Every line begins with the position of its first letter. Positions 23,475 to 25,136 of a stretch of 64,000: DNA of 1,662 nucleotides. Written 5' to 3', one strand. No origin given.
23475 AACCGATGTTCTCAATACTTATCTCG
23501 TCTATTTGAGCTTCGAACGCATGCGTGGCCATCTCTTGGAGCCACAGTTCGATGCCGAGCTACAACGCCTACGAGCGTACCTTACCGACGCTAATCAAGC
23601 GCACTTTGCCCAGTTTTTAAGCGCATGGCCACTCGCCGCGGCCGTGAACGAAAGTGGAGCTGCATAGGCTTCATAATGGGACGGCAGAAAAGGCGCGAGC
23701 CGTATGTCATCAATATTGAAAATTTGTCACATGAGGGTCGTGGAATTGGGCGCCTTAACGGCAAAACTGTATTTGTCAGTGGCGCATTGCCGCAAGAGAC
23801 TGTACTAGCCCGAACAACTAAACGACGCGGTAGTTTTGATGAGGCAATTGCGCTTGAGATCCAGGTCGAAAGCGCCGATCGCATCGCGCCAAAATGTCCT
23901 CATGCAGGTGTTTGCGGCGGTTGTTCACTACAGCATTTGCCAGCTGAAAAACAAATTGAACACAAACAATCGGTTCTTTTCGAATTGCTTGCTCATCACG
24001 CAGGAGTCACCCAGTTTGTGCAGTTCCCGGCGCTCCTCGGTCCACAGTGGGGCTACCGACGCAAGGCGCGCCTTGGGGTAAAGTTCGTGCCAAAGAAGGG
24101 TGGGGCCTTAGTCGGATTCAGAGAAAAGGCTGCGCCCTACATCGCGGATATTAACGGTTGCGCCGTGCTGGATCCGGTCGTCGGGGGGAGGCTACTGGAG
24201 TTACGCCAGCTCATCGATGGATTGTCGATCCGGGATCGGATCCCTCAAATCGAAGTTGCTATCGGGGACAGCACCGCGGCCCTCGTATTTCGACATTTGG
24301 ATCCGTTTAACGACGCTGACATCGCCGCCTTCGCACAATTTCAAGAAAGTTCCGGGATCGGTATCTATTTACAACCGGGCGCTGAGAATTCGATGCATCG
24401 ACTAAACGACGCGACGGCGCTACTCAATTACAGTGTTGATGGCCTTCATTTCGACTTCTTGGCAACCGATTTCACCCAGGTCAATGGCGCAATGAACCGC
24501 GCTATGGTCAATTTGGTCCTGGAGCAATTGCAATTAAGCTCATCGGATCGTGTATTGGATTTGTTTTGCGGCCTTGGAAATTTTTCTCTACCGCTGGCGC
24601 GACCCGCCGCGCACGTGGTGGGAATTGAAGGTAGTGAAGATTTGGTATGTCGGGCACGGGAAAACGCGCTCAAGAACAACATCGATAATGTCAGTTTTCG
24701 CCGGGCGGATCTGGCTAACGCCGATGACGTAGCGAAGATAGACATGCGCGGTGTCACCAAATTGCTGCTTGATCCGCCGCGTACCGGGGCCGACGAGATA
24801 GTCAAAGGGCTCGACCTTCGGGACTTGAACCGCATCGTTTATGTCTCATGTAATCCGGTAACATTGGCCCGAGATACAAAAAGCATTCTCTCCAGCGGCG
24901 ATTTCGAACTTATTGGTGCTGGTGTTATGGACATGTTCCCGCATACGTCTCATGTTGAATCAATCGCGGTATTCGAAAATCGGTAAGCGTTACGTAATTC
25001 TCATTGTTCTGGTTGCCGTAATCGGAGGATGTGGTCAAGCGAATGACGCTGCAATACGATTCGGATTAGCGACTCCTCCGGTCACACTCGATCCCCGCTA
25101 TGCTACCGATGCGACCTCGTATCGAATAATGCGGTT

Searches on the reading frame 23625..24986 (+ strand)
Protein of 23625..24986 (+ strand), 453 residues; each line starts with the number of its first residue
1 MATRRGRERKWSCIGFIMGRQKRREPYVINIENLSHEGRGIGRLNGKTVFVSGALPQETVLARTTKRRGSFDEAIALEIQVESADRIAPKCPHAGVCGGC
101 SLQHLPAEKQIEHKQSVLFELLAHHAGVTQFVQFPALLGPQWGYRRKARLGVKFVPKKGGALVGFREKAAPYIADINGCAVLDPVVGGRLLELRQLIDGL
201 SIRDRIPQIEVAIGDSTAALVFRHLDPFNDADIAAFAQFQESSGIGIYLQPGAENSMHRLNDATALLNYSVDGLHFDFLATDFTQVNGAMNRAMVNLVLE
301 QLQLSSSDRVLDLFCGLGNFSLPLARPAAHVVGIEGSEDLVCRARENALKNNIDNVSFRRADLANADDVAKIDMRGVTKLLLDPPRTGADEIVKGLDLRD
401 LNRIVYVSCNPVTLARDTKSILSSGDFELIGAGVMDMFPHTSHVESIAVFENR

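Call 9: search_protein_families(library=pfam, proteins=[window:23625-24986:+], max_evalue=0.001)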
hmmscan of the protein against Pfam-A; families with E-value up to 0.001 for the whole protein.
window:23625-24986:+ (453 aa): 9 families
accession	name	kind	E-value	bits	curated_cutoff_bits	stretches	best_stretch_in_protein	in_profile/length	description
PF05958.17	tRNA_U5-meth_tr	-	1.7e-26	93.5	23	1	274-448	170-352/357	tRNA (Uracil-5-)-methyltransferase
PF13847.12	Methyltransf_31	-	6.9e-13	48.9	27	1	305-373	2-76/145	Methyltransferase domain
PF13649.12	Methyltransf_25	-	1.6e-08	35.6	27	1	310-367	1-59/97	Methyltransferase domain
PF01938.26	TRAM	-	1.2e-07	31.9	21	1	23-66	4-50/61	TRAM domain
PF05175.20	MTS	-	4.5e-06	26.9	23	1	296-373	21-100/170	Methyltransferase small domain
PF01135.25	PCMT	-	1.3e-05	25.5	20.3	1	293-362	60-132/210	Protein-L-isoaspartate(D-aspartate) O-methyltransferase (PCMT)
PF13489.12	Methyltransf_23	-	3.4e-05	24.1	27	1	290-387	5-100/164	Methyltransferase domain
PF00398.26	RrnaAD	-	5e-05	23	24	1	290-349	14-73/263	Ribosomal RNA adenine dimethylase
PF08241.18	Methyltransf_11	-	0.00089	20.3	21.2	0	311-365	1-53/95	Methyltransferase domain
